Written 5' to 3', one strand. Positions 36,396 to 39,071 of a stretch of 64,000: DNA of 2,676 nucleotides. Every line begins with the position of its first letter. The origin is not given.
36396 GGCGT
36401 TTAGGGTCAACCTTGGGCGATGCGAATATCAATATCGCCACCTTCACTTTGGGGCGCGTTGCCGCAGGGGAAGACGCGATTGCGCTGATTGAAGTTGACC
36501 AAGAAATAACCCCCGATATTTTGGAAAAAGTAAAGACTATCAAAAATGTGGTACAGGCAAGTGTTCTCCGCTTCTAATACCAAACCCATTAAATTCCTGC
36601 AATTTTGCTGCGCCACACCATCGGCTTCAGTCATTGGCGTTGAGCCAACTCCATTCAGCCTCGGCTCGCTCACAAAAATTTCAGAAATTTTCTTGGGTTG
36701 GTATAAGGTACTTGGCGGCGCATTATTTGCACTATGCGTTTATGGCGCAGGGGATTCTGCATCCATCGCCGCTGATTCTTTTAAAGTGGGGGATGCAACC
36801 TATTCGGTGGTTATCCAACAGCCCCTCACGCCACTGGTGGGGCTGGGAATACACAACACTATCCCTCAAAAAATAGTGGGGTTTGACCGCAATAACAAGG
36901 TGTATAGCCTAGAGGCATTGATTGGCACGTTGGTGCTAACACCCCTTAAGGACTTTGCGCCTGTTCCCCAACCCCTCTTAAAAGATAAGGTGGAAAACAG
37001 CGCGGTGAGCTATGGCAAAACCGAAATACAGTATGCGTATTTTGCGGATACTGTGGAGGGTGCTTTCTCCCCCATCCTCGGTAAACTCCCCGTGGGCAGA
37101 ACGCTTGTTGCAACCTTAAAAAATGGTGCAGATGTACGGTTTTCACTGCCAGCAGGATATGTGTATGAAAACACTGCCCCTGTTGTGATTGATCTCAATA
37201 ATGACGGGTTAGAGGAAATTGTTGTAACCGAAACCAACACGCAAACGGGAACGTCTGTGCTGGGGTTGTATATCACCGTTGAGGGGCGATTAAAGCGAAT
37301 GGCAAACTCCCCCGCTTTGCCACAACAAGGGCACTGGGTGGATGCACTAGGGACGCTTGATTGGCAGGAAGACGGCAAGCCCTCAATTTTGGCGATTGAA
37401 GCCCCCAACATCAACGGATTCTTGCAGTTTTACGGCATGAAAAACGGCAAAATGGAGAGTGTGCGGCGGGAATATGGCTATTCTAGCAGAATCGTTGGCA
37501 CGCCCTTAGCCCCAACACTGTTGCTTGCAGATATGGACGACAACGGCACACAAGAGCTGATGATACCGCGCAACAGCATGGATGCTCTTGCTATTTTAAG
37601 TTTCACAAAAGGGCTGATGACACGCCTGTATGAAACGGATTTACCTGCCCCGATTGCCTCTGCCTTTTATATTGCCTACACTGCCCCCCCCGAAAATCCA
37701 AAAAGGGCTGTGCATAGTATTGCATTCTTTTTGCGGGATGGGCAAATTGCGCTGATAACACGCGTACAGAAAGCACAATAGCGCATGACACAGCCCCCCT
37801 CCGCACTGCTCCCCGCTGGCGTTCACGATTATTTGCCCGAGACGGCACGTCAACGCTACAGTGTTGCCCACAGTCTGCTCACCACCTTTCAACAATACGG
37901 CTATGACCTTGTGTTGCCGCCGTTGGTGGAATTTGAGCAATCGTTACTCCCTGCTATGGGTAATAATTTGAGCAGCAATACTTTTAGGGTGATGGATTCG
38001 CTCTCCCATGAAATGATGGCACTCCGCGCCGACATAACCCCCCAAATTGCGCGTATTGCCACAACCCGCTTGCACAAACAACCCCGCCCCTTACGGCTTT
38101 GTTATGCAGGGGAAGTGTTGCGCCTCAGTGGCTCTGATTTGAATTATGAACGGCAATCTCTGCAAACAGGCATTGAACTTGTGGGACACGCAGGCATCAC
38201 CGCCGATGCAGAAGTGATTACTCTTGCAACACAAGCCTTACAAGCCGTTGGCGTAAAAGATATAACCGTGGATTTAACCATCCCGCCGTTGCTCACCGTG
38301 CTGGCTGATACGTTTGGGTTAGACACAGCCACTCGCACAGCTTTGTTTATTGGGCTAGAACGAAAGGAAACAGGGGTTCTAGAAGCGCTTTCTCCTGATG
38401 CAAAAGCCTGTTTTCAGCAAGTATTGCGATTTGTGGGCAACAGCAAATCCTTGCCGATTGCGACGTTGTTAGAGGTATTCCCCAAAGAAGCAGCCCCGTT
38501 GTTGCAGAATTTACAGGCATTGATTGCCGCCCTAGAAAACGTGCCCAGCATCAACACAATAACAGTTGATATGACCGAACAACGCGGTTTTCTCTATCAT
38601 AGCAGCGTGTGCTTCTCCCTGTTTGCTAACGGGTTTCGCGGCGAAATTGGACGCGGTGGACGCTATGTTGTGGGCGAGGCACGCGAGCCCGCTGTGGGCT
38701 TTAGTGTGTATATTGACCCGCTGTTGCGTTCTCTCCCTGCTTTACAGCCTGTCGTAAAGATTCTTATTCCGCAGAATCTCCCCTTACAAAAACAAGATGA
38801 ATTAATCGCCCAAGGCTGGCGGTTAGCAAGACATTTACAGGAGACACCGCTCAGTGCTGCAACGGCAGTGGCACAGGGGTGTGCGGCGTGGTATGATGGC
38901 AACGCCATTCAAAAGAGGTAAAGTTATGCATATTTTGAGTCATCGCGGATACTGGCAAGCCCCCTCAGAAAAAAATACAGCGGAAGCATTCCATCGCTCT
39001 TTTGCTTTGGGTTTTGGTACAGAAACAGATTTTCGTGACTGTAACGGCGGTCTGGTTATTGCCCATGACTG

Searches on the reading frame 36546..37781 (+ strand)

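Call 3: search_protein_families(library=pfam, proteins=[window:36546-37781:+], max_evalue=0.01)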
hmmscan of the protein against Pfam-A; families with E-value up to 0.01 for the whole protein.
window:36546-37781:+ (411 aa): 1 family
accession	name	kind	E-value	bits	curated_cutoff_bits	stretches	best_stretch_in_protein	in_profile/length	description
PF13517.12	FG-GAP_3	-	0.00019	22.4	26.9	0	216-282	1-60/61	FG-GAP-like repeat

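Call 4: search_protein_families(library=ncbifam, proteins=[window:36546-37781:+], max_evalue=0.01)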
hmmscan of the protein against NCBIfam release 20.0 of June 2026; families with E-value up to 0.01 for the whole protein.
window:36546-37781:+ (411 aa): 0 families

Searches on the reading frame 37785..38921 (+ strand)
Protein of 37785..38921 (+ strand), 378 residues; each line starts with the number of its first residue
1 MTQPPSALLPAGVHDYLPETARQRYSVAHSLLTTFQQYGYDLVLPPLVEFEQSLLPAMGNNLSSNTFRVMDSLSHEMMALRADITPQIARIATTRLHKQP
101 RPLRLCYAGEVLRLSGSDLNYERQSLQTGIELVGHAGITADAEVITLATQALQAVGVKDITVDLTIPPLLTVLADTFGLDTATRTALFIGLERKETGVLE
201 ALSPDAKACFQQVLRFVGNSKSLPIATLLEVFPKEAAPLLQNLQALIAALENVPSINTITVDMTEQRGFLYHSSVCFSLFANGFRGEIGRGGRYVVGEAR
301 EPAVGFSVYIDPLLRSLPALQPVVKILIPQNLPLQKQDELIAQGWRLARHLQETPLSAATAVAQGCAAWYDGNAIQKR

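Call 3: search_protein_families(library=pfam, proteins=[window:37785-38921:+], max_evalue=0.01)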
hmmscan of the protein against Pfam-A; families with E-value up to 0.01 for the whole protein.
window:37785-38921:+ (378 aa): 1 family
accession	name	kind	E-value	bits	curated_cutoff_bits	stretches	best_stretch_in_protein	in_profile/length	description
PF13393.11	tRNA-synt_His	-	6.1e-83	279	25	1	12-313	1-308/308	Histidyl-tRNA synthetase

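Call 4: search_protein_families(library=ncbifam, proteins=[window:37785-38921:+], max_evalue=0.01)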
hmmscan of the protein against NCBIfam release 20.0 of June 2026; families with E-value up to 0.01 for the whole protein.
window:37785-38921:+ (378 aa): 21 families
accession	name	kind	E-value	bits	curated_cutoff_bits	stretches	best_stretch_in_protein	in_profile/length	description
NF008935.0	PRK12292.1-1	equivalog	1.4e-67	228.3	350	1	8-330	5-330/382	ATP phosphoribosyltransferase regulatory subunit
TIGR00443.1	hisZ_biosyn_reg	equivalog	7.5e-65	219.1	271.65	1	14-316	1-311/314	ATP phosphoribosyltransferase regulatory subunit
NF009086.0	PRK12421.1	equivalog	1.1e-64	218.8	318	1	7-357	7-368/389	ATP phosphoribosyltransferase regulatory subunit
NF008942.0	PRK12292.2-5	equivalog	2.4e-56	191.2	643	1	4-359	6-369/434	ATP phosphoribosyltransferase regulatory subunit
NF008937.0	PRK12292.1-4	equivalog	3.4e-50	171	693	1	8-361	8-374/395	ATP phosphoribosyltransferase regulatory subunit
NF008941.0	PRK12292.2-4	equivalog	1.8e-38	132.5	447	1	10-319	10-326/393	ATP phosphoribosyltransferase regulatory subunit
NF008940.0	PRK12292.2-3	equivalog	7.6e-37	127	450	1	10-357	6-361/404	ATP phosphoribosyltransferase regulatory subunit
NF008945.0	PRK12292.3-3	equivalog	5.7e-34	117.8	409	1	9-355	2-340/368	ATP phosphoribosyltransferase regulatory subunit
NF008943.0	PRK12292.3-1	equivalog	7.6e-32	110.9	690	1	6-322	23-335/403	ATP phosphoribosyltransferase regulatory subunit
TIGR00442.1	hisS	equivalog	5e-31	108.1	286.75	1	10-358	3-354/406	histidine--tRNA ligase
NF008936.0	PRK12292.1-3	equivalog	5.8e-30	104.4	492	1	9-353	7-360/406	ATP phosphoribosyltransferase regulatory subunit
NF008939.0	PRK12292.2-1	equivalog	2.6e-29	102.2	335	1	11-319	7-323/391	ATP phosphoribosyltransferase regulatory subunit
NF008953.0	PRK12295.1-6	equivalog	2.7e-18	66.1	384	1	19-195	7-179/384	ATP phosphoribosyltransferase regulatory subunit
NF008938.0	PRK12292.1-6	equivalog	7.4e-15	54.7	833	1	10-318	9-325/420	ATP phosphoribosyltransferase regulatory subunit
NF009085.0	PRK12420.1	equivalog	1e-13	51.5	540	1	12-317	9-329/426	histidine--tRNA ligase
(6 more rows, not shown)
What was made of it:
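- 37785..38921 (+): Upstream flank: hisZ (ATP phosphoribosyltransferase regulatory subunit); its stop codon is 4 nt before ORF1. tRNA-synt_His E = 6e-83, and hisZ equivalog models are the top hits (calls 3, 4).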

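Call 79: find_related_loci(query=window:37785-38921:+, collection=metagenome_contigs, flank=6000)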
Query window:37785-38921:+ (378 aa) in metagenome_contigs; peptide patterns used: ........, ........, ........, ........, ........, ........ (x = any residue, [..] = any of these).
75 stretches matched a pattern; 1 encode a relative of the query (tblastn E <= 1e-3); 1 distinct loci.
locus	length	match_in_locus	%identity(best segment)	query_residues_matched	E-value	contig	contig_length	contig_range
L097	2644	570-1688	35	1-368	2e-51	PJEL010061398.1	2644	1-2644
